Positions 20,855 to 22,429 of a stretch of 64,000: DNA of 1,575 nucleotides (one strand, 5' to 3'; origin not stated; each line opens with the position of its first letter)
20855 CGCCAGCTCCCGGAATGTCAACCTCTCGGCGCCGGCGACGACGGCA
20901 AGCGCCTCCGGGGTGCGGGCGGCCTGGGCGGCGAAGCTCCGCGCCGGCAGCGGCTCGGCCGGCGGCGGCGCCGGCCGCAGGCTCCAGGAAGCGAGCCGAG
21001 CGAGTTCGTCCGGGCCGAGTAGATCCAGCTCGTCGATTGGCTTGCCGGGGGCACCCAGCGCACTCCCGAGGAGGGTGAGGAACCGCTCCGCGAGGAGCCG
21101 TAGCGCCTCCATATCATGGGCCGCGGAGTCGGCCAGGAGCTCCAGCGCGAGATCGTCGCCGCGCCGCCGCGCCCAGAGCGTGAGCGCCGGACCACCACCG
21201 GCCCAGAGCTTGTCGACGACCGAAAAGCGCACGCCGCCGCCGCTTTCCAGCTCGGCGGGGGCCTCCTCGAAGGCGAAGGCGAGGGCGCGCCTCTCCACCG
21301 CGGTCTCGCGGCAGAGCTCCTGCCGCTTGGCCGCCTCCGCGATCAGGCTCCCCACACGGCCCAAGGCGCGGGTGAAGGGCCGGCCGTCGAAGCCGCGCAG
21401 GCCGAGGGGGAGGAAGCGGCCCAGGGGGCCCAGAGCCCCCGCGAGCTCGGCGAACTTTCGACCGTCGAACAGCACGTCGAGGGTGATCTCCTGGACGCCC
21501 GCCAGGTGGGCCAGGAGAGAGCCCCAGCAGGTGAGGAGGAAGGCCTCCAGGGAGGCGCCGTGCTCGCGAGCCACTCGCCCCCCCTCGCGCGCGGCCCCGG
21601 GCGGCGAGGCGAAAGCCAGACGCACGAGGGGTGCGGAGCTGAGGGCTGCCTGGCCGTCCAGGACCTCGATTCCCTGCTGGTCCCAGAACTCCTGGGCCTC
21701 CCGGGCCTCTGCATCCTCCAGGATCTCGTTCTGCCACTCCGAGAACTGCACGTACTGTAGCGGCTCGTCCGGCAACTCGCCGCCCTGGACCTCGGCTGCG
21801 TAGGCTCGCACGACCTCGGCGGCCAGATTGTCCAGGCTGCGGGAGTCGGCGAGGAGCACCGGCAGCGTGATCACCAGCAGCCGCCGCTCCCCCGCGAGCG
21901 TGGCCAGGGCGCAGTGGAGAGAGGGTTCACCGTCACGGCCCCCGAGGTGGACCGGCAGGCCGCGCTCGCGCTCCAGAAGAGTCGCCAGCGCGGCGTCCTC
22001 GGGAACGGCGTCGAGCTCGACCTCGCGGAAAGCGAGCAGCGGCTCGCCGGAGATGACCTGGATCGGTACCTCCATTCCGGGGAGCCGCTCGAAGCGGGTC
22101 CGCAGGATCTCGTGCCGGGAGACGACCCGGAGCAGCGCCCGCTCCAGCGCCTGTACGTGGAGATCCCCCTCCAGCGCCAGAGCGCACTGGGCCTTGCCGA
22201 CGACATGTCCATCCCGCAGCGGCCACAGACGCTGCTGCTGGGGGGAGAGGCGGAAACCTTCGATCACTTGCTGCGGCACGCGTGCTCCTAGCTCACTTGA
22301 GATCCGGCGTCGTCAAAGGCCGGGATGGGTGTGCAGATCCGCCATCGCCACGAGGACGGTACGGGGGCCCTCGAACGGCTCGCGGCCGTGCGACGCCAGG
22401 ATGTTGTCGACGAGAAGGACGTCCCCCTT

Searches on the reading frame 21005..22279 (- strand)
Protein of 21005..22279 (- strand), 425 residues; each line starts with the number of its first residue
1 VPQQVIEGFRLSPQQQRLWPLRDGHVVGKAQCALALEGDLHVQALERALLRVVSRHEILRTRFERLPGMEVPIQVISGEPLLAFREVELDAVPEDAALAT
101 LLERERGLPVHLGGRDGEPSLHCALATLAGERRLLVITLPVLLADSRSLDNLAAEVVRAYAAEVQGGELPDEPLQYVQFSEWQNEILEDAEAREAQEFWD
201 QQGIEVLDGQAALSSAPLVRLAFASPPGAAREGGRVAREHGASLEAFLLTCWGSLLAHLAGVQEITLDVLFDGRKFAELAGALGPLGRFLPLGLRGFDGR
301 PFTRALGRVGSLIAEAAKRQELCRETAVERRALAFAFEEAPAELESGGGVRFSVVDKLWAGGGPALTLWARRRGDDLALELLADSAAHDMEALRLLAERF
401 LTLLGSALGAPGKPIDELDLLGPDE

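Call 12: search_protein_families(library=ncbifam, proteins=[window:21005-22279:-], max_evalue=0.001)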
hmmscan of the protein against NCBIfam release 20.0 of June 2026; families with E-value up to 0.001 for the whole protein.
window:21005-22279:- (425 aa): 5 families
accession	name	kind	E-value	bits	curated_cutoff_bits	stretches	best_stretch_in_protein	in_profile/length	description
NF004282.0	PRK05691.1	subfamily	7.1e-27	92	4090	1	9-329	676-1007/4334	non-ribosomal peptide synthase/polyketide synthase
NF038078.1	NRPS_MxcG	equivalog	3.6e-05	21.2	2300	0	30-268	29-267/1442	myxochelin non-ribosomal peptide synthetase MxcG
NF041803.1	NRPS_SolG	exception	9.5e-05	20.1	2200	1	44-278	150-382/1163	solanimycin non-ribosomal peptide synthetase SolG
NF047350.1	aureusi_NRPS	equivalog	0.00014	18.8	2500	1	8-184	994-1158/2373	aureusimine non-ribosomal peptide synthetase AusA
NF007605.2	PRK10252.1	equivalog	0.00087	16.8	2400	0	35-219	33-215/1292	enterobactin non-ribosomal peptide synthetase EntF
